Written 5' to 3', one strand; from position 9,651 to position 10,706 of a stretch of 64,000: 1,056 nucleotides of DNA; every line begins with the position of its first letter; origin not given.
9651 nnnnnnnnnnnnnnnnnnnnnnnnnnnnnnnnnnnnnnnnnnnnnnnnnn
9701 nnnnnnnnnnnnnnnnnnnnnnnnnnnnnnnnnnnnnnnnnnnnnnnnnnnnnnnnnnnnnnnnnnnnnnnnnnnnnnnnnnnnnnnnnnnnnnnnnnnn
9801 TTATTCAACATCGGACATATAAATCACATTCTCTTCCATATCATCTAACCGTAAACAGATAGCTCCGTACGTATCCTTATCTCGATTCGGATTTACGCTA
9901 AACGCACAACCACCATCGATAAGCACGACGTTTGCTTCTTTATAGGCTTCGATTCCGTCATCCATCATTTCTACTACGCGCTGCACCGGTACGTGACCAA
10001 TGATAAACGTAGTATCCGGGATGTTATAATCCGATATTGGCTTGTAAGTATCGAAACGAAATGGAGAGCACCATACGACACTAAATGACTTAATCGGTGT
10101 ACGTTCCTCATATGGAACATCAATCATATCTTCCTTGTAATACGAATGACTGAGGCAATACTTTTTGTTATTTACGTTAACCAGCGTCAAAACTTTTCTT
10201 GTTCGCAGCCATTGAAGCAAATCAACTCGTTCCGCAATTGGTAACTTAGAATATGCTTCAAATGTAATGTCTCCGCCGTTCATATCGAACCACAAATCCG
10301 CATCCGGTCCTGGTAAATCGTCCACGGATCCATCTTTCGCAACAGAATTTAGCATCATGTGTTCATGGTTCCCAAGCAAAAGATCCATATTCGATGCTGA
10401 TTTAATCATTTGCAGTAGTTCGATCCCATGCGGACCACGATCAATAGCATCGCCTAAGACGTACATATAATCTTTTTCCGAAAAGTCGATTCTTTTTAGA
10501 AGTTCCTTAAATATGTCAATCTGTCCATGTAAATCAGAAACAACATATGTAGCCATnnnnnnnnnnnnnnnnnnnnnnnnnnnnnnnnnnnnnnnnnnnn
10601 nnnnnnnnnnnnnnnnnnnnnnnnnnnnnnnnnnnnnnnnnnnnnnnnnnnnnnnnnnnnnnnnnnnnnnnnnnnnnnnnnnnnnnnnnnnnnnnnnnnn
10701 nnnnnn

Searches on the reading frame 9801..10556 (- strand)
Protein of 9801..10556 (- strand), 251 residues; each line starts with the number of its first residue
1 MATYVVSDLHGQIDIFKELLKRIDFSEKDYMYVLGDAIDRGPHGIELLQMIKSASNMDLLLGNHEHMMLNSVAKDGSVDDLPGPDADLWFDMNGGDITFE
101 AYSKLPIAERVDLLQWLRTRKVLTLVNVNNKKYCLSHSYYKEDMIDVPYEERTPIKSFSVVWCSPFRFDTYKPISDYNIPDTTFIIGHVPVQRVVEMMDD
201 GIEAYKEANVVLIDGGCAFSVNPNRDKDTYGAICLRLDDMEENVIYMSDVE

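Call 35: search_protein_families(library=phrogs, proteins=[window:9801-10556:-], max_evalue=0.001)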
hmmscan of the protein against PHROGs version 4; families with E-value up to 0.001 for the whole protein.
window:9801-10556:- (251 aa): 5 families
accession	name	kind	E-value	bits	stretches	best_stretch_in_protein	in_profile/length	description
phrog_246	-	other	3.1e-37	129.6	1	1-220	176-374/417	NinI-like serine-threonine phosphatase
phrog_20114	-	other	9.4e-12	46.4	1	2-122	4-125/131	phosphoesterase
phrog_9096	-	unknown function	1.3e-09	39.2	1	3-80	15-92/157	-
phrog_8238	-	DNA, RNA and nucleotide metabolism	8.5e-07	28.4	1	4-75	175-251/737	RNA ligase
phrog_1649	-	other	0.00013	21.7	1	3-71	38-110/308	metallo-phosphoesterase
